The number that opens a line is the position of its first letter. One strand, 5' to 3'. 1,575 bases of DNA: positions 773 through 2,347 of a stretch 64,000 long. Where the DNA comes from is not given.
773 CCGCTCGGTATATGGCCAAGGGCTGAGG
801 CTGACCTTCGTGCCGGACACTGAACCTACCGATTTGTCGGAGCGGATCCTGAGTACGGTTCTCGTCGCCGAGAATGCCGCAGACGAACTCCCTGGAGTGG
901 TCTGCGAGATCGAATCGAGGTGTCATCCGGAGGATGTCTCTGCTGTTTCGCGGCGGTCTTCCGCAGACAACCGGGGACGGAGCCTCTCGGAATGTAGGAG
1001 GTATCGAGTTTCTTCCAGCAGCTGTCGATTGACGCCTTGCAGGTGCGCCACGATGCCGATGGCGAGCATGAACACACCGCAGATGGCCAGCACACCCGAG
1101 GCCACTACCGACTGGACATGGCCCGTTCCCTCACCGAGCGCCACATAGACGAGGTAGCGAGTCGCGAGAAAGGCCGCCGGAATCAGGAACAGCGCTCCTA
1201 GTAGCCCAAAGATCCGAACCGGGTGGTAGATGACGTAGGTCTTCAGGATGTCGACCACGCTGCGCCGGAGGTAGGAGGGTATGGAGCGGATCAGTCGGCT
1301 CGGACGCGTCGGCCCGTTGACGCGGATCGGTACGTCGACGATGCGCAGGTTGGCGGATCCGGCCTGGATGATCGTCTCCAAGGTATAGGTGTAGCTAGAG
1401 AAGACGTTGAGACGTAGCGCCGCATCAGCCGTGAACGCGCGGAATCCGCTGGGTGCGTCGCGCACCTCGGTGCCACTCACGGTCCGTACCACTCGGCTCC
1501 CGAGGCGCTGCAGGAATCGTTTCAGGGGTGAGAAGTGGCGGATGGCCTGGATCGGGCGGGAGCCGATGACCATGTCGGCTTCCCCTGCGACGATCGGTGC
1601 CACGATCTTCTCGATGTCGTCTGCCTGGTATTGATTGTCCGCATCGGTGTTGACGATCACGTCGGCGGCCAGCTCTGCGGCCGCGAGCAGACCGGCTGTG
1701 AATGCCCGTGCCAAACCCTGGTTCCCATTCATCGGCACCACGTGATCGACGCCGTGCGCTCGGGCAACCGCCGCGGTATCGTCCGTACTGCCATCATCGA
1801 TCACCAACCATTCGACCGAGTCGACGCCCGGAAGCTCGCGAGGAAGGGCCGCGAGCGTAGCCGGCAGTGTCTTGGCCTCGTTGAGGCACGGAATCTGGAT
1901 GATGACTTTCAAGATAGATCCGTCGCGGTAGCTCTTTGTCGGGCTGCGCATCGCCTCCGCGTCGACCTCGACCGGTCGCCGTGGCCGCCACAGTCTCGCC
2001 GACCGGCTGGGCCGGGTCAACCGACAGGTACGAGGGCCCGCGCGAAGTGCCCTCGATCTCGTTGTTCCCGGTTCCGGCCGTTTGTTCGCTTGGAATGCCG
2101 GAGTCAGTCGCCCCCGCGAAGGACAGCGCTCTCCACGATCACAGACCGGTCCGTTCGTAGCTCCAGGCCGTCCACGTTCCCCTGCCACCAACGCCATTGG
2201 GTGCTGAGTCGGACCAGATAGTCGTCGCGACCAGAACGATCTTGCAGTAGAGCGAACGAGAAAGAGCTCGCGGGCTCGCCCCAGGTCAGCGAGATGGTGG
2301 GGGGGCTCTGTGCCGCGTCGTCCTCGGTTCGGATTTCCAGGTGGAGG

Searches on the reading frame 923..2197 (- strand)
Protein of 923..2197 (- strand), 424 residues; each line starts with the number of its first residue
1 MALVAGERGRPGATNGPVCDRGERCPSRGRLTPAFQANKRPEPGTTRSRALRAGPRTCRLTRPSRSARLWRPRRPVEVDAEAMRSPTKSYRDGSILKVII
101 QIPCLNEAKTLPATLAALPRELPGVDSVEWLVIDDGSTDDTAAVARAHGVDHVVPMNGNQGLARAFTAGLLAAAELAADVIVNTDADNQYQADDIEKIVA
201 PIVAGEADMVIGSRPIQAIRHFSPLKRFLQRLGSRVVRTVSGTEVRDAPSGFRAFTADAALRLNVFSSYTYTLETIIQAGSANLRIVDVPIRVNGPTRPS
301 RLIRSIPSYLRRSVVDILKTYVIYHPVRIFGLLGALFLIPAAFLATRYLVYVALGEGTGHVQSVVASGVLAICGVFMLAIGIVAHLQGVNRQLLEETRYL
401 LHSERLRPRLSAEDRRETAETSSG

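Call 50: search_protein_families(library=pfam, proteins=[window:923-2197:-], max_evalue=0.0001)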
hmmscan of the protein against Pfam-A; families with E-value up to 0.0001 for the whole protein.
window:923-2197:- (424 aa): 1 family
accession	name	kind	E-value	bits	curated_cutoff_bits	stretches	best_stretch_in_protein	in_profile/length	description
PF00535.33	Glycos_transf_2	-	8.9e-21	75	23.3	1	102-216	4-117/168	Glycosyl transferase family 2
